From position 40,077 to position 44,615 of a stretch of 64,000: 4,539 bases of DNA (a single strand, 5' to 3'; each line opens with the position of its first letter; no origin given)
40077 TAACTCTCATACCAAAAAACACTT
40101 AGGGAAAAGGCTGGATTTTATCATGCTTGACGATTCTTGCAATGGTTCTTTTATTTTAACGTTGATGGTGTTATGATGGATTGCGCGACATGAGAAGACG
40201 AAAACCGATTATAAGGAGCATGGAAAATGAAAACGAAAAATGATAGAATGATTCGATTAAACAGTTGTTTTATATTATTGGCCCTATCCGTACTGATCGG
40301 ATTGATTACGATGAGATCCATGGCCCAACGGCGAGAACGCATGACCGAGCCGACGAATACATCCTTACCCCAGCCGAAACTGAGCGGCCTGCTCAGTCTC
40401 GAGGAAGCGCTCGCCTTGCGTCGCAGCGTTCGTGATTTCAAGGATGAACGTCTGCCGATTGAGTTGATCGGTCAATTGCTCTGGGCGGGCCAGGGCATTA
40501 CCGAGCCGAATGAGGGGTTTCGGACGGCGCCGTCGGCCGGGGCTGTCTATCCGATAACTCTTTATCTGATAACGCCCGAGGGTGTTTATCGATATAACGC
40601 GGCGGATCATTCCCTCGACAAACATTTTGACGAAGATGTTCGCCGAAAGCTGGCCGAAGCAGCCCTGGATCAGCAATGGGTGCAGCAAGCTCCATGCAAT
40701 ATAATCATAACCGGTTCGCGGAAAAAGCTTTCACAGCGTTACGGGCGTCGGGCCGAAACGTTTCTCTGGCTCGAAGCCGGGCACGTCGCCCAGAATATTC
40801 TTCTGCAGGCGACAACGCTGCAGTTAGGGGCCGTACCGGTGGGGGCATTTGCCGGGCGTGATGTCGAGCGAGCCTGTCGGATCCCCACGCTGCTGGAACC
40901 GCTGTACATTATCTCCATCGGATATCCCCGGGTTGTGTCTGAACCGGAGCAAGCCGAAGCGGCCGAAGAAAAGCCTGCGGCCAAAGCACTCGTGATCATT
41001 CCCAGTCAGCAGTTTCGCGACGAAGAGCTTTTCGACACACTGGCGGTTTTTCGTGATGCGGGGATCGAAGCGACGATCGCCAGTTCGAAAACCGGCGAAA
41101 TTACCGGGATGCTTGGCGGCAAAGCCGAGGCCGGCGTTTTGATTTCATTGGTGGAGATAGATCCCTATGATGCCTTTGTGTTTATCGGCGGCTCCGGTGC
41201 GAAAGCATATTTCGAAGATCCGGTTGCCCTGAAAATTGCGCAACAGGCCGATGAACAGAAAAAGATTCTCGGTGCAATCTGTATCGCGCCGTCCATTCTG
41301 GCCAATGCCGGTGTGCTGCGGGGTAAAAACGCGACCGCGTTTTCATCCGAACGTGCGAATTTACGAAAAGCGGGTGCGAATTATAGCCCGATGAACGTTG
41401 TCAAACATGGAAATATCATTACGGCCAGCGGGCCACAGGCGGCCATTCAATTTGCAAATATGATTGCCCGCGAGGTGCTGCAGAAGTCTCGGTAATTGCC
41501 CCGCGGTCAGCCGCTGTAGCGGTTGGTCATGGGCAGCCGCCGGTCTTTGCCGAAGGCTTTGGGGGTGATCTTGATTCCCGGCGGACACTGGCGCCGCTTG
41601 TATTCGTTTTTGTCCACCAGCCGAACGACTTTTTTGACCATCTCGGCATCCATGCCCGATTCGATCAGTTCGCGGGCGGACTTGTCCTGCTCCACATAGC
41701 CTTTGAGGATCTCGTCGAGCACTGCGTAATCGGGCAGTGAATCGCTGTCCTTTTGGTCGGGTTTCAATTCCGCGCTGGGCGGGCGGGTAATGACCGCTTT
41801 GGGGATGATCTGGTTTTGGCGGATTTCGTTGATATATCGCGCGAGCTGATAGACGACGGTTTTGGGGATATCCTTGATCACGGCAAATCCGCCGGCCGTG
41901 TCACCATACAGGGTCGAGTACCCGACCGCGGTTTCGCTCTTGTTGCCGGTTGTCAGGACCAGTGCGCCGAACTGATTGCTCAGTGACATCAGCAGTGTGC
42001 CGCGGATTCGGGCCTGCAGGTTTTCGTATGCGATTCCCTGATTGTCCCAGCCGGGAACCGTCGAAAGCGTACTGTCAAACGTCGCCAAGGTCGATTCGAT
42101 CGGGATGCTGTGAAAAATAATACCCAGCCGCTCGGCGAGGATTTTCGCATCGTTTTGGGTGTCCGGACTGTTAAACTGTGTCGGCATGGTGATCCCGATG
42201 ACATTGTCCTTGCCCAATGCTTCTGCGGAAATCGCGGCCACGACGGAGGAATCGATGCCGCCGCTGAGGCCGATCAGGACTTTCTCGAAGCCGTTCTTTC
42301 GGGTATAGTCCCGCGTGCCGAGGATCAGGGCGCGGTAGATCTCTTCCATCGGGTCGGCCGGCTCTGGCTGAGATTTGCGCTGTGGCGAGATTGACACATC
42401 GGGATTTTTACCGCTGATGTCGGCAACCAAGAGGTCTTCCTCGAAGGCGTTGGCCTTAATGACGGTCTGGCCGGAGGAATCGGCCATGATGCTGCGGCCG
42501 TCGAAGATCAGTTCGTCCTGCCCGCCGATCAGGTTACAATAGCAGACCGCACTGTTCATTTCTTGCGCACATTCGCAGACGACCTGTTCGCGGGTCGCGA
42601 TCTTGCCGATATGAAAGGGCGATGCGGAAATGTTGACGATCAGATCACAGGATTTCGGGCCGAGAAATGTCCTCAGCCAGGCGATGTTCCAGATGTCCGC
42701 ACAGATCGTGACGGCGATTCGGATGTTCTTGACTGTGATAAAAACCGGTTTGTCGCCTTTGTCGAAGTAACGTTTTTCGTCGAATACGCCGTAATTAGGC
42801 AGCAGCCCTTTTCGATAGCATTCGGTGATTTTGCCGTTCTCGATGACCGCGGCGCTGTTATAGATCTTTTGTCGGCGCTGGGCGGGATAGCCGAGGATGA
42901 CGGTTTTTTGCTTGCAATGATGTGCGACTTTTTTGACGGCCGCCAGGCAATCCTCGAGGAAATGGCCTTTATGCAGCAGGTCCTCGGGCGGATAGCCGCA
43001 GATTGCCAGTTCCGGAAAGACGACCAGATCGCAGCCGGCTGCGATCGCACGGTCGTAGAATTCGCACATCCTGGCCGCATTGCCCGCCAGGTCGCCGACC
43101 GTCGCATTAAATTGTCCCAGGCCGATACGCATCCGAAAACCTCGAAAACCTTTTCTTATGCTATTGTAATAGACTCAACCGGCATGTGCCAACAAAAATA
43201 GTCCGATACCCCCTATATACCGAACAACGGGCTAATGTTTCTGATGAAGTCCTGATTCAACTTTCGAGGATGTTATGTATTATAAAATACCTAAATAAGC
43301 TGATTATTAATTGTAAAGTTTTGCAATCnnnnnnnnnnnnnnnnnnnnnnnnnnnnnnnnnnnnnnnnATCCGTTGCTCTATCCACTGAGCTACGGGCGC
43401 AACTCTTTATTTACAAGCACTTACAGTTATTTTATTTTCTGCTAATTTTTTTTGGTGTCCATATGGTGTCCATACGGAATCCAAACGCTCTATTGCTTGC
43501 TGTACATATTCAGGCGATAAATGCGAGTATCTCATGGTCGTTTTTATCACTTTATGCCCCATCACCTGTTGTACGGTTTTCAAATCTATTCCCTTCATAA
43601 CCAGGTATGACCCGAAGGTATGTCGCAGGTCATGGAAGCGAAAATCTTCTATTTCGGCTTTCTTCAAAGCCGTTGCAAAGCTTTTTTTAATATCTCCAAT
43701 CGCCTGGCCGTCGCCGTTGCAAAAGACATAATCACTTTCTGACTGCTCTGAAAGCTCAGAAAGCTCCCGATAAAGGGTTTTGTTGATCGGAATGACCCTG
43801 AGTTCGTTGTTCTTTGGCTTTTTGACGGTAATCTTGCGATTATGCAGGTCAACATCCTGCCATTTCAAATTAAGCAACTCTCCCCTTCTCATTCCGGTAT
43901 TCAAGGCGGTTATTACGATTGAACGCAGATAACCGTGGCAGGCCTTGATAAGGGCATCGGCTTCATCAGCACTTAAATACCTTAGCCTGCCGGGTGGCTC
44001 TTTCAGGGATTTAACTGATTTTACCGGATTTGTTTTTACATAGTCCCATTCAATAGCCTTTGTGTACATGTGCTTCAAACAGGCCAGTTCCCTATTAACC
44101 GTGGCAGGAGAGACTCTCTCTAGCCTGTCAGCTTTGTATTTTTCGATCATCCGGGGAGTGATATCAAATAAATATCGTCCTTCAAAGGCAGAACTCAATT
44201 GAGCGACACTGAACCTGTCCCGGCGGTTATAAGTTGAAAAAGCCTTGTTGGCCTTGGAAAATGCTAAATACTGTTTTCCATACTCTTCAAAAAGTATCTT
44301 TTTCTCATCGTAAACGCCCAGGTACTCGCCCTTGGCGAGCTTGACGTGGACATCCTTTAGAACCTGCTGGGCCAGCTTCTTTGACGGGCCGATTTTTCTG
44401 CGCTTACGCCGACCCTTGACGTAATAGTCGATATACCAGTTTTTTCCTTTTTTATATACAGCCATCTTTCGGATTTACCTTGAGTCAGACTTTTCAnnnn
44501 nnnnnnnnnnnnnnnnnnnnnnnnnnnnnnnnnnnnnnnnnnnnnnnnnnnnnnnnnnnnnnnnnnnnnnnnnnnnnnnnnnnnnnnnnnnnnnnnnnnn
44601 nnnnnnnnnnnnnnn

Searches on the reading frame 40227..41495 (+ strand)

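Call 66: search_protein_families(library=pfam, proteins=[window:40227-41495:+], max_evalue=0.00001)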
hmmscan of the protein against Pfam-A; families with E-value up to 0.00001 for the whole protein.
window:40227-41495:+ (422 aa): 2 families
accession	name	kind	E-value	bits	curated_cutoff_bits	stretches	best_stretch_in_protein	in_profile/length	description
PF01965.30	DJ-1_PfpI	-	4e-34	118.3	26.6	1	253-415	2-164/165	DJ-1/PfpI family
PF00881.29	Nitroreductase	-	5.7e-30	105.1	23.5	1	65-233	4-167/167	Nitroreductase family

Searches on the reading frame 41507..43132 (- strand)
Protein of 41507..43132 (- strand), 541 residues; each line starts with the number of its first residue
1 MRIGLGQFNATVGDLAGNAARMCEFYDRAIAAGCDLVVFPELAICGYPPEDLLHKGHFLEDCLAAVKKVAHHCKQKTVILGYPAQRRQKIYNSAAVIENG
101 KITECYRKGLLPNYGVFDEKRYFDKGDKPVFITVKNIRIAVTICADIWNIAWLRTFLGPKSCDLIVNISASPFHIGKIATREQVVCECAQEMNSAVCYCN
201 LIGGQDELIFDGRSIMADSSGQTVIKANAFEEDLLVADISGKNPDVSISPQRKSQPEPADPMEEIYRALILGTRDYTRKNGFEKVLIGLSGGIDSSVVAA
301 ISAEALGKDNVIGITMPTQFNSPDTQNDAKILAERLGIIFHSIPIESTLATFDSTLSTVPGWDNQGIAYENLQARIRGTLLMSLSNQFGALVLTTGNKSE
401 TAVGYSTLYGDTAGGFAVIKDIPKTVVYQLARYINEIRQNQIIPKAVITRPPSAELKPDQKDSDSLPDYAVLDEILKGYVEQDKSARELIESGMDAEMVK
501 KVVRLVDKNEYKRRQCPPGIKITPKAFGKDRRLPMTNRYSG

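Call 66: search_protein_families(library=pfam, proteins=[window:41507-43132:-], max_evalue=0.00001)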
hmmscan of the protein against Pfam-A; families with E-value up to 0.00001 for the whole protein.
window:41507-43132:- (541 aa): 2 families
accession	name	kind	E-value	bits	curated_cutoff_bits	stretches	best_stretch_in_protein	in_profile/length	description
PF02540.23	NAD_synthase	-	4.1e-75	252.5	21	1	267-515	3-241/242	NAD synthase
PF00795.27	CN_hydrolase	-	1.1e-27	97.4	23.2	1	3-240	2-247/256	Carbon-nitrogen hydrolase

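Call 68: find_related_loci(query=window:41507-43132:-, collection=genome_contigs, flank=500)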
Query window:41507-43132:- (541 aa) in genome_contigs; peptide patterns used: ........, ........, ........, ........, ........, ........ (x = any residue, [..] = any of these).
34 stretches matched a pattern; 13 encode a relative of the query (tblastn E <= 1e-3); 13 distinct loci.
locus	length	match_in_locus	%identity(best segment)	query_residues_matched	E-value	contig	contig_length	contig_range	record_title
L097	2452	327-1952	66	1-540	0e+0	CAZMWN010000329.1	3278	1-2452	MAG TPA_asm: uncultured Pirellulales bacterium isolate SRP214966_co5_345 genome assembly, contig: NODE_38783_length_3278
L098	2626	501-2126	66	1-540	0e+0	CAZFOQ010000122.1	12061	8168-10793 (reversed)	MAG TPA_asm: uncultured Pirellulales bacterium isolate SRP068000_co1_345 genome assembly, contig: NODE_9393_length_12061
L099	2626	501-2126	66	1-540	0e+0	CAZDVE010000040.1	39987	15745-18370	MAG TPA_asm: uncultured Pirellulales bacterium isolate binchicken_co116_18 genome assembly, contig: NODE_797_length_3998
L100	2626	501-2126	66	1-540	0e+0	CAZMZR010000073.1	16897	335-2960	MAG TPA_asm: uncultured Pirellulales bacterium isolate binchicken_co34_522 genome assembly, contig: NODE_5528_length_168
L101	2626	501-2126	66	1-540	0e+0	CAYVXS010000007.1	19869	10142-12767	MAG TPA_asm: uncultured Pirellulales bacterium isolate binchicken_co129_185 genome assembly, contig: NODE_7841_length_19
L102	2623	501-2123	65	1-539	0e+0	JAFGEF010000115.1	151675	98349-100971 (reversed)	MAG: Sedimentisphaerales bacterium isolate Zod_Metabat.1213 k87_9785834, whole genome shotgun sequence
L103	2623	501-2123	63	1-539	0e+0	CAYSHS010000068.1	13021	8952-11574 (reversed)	MAG TPA_asm: uncultured Pirellulales bacterium isolate binchicken_co129_178 genome assembly, contig: NODE_14778_length_1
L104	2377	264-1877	62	5-540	0e+0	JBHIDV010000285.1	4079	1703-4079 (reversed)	MAG: Sedimentisphaerales bacterium isolate b3.sp3_bin.2 NODE_10761_length_4079_cov_6.297217, whole genome shotgun sequen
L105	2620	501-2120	62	1-539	0e+0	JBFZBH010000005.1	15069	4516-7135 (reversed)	MAG: Phycisphaerae bacterium isolate PPR_0489 scaffold_977, whole genome shotgun sequence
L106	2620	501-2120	59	1-539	0e+0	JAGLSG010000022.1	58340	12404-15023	MAG: Planctomycetota bacterium isolate RS_9_45 ROV157_9.bin.45.fa_22, whole genome shotgun sequence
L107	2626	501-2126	67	1-540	0e+0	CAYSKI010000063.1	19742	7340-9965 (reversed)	MAG TPA_asm: uncultured Pirellulales bacterium isolate binchicken_co89_445 genome assembly, contig: NODE_4851_length_197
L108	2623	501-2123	64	1-539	0e+0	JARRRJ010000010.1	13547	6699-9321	MAG: Sedimentisphaerales bacterium isolate Spart_225_MAG scaffold_2921, whole genome shotgun sequence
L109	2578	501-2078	36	1-535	3e-96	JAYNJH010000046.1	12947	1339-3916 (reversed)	MAG: Candidatus Margulisiibacteriota bacterium isolate 139544_COM_concoct_bins.tsv.130 NODE_5858_length_12947_cov_4.1114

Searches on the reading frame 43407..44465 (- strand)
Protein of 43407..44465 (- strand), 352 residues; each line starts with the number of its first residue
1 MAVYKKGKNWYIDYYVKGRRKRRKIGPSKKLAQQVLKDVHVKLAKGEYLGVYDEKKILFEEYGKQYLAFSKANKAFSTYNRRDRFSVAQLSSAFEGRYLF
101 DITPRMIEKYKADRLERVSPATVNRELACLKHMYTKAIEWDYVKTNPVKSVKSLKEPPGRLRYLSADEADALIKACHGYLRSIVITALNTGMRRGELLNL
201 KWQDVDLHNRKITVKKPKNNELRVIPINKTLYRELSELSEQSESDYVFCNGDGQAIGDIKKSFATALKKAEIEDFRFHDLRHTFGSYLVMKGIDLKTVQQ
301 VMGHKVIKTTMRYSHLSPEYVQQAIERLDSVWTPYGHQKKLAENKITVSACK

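Call 66: search_protein_families(library=pfam, proteins=[window:43407-44465:-], max_evalue=0.00001)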
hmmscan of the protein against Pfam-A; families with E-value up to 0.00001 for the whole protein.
window:43407-44465:- (352 aa): 2 families
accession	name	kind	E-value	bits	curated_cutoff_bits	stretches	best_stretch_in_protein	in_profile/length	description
PF00589.27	Phage_integrase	-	8.4e-38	130.3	27.1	1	163-318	2-170/172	Phage integrase family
PF24624.1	Int_N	-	7.7e-09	36.6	27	1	86-155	29-100/100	Phage integrase, N-terminal domain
